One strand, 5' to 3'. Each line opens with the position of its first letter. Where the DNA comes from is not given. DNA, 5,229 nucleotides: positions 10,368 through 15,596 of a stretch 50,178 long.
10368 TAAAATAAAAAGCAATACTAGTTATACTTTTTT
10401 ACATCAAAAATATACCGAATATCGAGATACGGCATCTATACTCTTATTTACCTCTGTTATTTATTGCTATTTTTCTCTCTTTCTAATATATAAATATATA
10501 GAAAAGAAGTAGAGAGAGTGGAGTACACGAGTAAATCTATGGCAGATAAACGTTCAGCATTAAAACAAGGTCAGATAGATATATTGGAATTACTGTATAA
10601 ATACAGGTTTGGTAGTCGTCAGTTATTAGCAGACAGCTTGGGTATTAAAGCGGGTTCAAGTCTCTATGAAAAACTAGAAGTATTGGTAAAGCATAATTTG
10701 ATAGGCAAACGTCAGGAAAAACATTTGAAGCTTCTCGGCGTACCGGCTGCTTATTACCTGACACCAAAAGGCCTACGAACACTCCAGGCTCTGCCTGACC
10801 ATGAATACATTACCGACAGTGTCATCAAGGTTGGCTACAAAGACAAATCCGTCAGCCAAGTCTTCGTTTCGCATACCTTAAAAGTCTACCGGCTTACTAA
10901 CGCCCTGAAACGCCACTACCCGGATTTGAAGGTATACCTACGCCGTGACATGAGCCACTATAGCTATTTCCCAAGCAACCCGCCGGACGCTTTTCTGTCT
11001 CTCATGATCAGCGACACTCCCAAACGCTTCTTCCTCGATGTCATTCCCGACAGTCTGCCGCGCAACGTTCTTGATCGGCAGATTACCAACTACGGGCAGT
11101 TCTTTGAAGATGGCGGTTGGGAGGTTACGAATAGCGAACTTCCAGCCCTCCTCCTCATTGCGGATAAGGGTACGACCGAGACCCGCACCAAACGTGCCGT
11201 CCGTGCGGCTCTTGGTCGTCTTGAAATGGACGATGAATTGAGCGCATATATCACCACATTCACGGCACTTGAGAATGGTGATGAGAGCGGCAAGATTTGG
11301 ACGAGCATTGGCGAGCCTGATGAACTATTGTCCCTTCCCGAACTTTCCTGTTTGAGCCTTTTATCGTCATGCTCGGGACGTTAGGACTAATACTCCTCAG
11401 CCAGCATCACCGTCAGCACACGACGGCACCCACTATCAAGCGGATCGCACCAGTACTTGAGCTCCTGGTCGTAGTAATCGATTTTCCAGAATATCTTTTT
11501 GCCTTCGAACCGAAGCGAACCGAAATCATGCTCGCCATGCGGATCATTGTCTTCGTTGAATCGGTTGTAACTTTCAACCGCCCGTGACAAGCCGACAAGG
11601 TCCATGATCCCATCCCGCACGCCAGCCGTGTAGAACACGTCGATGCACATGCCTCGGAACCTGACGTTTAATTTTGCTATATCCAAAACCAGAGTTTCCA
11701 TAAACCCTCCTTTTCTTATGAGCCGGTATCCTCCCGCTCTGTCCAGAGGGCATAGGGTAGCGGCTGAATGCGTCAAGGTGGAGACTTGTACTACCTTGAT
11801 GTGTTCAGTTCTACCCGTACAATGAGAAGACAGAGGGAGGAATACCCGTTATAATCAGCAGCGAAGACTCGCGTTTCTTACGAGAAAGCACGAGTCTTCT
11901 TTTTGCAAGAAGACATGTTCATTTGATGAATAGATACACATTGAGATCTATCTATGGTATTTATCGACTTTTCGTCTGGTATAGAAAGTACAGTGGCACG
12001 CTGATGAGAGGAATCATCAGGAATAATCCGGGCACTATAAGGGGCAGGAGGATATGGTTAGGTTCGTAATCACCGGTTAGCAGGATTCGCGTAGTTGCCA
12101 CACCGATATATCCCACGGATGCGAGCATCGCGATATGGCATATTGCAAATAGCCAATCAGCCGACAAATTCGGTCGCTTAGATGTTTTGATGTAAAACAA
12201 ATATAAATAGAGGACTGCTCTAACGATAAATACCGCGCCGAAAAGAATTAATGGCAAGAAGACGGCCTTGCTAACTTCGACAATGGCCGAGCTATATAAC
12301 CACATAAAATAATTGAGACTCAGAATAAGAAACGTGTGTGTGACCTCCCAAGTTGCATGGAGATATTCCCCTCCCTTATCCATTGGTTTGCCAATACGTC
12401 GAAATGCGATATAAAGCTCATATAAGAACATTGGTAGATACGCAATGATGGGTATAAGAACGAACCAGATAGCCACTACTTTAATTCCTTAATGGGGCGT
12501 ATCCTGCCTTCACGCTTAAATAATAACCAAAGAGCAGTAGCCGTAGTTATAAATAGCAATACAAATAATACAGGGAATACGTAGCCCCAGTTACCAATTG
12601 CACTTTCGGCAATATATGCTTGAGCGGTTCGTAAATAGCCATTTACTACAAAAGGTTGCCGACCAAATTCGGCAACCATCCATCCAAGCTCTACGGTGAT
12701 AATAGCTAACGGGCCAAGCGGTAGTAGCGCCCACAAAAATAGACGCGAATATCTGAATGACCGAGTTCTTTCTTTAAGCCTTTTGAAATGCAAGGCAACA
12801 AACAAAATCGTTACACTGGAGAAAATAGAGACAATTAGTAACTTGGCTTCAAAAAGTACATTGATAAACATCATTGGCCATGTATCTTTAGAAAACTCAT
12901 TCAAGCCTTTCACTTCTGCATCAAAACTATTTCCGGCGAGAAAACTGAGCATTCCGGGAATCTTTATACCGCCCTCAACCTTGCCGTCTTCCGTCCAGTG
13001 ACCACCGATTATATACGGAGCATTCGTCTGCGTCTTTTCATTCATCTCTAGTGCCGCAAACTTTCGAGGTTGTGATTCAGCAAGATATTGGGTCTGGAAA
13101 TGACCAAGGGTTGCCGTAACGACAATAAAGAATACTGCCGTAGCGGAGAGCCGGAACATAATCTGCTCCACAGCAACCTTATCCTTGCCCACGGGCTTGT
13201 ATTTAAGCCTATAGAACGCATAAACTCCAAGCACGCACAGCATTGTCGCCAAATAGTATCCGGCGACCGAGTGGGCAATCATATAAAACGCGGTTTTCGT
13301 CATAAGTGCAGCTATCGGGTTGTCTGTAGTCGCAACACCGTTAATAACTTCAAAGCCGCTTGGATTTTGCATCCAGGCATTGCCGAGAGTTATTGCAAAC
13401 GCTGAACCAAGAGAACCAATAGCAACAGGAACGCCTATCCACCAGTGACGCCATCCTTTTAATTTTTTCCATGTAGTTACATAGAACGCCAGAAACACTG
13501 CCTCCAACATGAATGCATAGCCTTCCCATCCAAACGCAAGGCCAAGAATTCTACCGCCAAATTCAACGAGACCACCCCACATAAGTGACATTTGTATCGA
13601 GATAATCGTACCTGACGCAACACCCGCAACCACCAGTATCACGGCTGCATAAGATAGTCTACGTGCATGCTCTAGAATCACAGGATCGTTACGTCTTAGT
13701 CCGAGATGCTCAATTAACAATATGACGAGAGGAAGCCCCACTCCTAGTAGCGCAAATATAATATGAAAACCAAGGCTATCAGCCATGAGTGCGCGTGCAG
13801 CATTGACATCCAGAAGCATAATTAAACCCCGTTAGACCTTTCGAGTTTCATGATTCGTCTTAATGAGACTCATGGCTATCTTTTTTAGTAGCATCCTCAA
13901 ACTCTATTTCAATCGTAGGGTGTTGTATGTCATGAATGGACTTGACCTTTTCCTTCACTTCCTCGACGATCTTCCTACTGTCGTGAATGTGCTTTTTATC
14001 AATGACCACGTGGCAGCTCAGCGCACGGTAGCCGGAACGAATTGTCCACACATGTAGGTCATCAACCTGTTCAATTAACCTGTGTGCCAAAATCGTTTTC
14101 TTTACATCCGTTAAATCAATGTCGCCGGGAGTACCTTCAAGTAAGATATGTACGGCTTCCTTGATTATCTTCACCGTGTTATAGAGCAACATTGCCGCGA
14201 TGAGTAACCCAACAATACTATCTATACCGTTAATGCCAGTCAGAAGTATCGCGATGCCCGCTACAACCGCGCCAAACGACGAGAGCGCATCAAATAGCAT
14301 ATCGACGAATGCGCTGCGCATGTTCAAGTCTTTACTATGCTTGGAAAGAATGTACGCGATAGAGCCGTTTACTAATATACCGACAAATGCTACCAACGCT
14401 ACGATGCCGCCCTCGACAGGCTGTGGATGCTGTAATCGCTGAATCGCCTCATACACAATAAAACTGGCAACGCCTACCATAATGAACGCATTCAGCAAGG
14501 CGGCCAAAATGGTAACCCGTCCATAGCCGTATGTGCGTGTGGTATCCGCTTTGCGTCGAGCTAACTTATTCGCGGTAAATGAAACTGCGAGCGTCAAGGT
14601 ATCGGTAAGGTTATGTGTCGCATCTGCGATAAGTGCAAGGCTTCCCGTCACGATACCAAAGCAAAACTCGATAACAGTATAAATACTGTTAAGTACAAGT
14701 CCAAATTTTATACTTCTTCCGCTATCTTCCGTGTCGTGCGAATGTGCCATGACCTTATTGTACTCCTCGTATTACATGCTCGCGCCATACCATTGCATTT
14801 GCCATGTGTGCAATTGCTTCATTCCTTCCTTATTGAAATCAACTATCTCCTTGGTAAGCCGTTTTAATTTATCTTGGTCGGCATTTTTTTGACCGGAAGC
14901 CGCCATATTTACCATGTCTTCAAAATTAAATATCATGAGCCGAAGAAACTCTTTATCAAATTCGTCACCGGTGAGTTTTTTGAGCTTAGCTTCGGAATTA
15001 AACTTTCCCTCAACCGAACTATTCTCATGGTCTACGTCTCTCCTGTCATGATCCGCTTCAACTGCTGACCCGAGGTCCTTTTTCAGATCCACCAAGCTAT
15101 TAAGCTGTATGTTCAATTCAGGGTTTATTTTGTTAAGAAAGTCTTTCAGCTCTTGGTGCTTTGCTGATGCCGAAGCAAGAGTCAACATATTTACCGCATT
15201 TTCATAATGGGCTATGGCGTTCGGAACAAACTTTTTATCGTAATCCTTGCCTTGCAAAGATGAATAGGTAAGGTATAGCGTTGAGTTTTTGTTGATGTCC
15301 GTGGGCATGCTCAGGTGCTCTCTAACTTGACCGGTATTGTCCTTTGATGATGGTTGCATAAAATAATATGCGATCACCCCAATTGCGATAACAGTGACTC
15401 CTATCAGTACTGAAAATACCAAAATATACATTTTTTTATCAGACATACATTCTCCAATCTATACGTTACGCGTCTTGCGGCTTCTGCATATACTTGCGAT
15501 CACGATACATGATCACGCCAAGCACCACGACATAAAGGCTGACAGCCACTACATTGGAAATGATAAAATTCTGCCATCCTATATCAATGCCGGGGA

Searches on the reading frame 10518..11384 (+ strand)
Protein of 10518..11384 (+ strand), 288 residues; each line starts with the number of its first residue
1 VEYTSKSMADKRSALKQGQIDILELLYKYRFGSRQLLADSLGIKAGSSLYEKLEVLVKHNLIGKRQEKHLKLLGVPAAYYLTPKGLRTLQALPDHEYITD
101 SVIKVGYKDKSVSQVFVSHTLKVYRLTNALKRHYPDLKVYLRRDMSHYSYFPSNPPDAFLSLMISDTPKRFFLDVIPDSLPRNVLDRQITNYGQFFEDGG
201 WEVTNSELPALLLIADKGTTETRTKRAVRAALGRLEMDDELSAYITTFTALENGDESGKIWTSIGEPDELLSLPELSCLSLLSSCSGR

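Call 11: search_protein_families(library=pfam, proteins=[window:10518-11384:+], max_evalue=0.001)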
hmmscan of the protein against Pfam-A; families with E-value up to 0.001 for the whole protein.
window:10518-11384:+ (288 aa): 1 family
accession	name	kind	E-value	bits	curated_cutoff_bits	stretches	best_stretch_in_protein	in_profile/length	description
PF13814.12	Replic_Relax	-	1.1e-06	29.3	25.3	1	23-202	1-181/191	Replication-relaxation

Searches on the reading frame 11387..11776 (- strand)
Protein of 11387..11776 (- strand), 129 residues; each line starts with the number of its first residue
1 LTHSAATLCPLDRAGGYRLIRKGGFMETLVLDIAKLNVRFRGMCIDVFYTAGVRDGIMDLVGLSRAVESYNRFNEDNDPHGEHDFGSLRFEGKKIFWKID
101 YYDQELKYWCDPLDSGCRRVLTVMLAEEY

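Call 57: search_protein_families(library=pfam, proteins=[window:11387-11776:-], max_evalue=0.0001)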
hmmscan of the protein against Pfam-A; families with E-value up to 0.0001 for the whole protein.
window:11387-11776:- (129 aa): 1 family
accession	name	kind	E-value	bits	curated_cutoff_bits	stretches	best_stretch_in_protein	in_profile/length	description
PF12599.13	DUF3768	-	3.2e-23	81.9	25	1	61-128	14-83/83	Protein of unknown function (DUF3768)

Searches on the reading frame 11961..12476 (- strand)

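Call 11: search_protein_families(library=pfam, proteins=[window:11961-12476:-], max_evalue=0.001)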
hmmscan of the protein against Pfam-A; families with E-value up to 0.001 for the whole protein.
window:11961-12476:- (171 aa): 1 family
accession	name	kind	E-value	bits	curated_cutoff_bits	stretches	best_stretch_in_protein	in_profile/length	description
PF02322.20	Cyt_bd_oxida_II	-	0.00025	21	35.6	1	40-124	48-131/302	Cytochrome bd terminal oxidase subunit II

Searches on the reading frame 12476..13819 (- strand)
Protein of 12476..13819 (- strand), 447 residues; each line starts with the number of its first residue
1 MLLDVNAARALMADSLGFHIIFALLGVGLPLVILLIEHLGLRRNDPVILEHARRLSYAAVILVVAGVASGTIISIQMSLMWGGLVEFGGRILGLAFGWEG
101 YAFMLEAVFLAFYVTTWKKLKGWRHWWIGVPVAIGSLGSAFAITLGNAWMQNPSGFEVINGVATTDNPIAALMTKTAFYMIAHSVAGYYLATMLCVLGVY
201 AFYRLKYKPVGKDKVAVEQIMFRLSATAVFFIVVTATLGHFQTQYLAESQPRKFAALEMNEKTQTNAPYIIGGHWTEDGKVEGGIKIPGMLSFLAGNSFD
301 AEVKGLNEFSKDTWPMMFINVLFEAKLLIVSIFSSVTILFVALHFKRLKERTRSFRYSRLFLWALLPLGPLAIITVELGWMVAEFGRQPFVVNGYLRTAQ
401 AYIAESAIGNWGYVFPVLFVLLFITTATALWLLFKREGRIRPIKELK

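Call 11: search_protein_families(library=pfam, proteins=[window:12476-13819:-], max_evalue=0.001)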
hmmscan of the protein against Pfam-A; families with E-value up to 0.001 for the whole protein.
window:12476-13819:- (447 aa): 1 family
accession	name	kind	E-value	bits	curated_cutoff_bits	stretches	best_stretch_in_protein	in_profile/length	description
PF01654.22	Cyt_bd_oxida_I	-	6.2e-96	321.9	26.2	1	8-435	2-415/418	Cytochrome bd terminal oxidase subunit I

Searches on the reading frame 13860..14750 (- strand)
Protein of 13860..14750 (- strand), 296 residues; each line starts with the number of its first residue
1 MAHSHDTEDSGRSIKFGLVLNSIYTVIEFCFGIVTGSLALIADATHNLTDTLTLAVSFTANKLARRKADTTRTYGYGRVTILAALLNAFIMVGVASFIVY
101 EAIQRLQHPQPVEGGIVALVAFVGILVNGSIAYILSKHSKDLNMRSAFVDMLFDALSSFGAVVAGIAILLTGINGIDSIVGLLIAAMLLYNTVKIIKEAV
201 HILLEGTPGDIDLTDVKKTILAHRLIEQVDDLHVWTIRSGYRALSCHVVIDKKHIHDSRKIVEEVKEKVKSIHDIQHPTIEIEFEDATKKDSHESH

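Call 11: search_protein_families(library=pfam, proteins=[window:13860-14750:-], max_evalue=0.001)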
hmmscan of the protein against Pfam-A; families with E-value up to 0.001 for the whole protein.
window:13860-14750:- (296 aa): 2 families
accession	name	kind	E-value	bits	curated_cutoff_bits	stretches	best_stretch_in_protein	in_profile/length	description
PF01545.26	Cation_efflux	-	3e-44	151.6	26.6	1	16-204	3-198/198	Cation efflux family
PF16916.11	ZT_dimer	-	3.2e-10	40.3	26.7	1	209-283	2-76/78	Dimerisation domain of Zinc Transporter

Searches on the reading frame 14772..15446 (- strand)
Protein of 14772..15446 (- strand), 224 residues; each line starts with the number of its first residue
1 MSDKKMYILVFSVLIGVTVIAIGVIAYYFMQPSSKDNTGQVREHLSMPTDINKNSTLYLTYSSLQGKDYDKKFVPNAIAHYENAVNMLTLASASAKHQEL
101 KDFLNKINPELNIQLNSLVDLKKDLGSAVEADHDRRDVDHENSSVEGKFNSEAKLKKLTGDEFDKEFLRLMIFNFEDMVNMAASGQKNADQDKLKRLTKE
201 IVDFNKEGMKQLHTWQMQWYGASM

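Call 11: search_protein_families(library=pfam, proteins=[window:14772-15446:-], max_evalue=0.001)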
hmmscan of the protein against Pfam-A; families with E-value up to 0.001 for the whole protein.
window:14772-15446:- (224 aa): 2 families
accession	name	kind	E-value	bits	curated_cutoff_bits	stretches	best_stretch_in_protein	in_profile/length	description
PF03713.19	DUF305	-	5.7e-24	85.3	27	2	70-215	1-150/151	Domain of unknown function (DUF305)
PF13628.12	DUF4142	-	4.4e-13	50.1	27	2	47-117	62-134/138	Domain of unknown function (DUF4142)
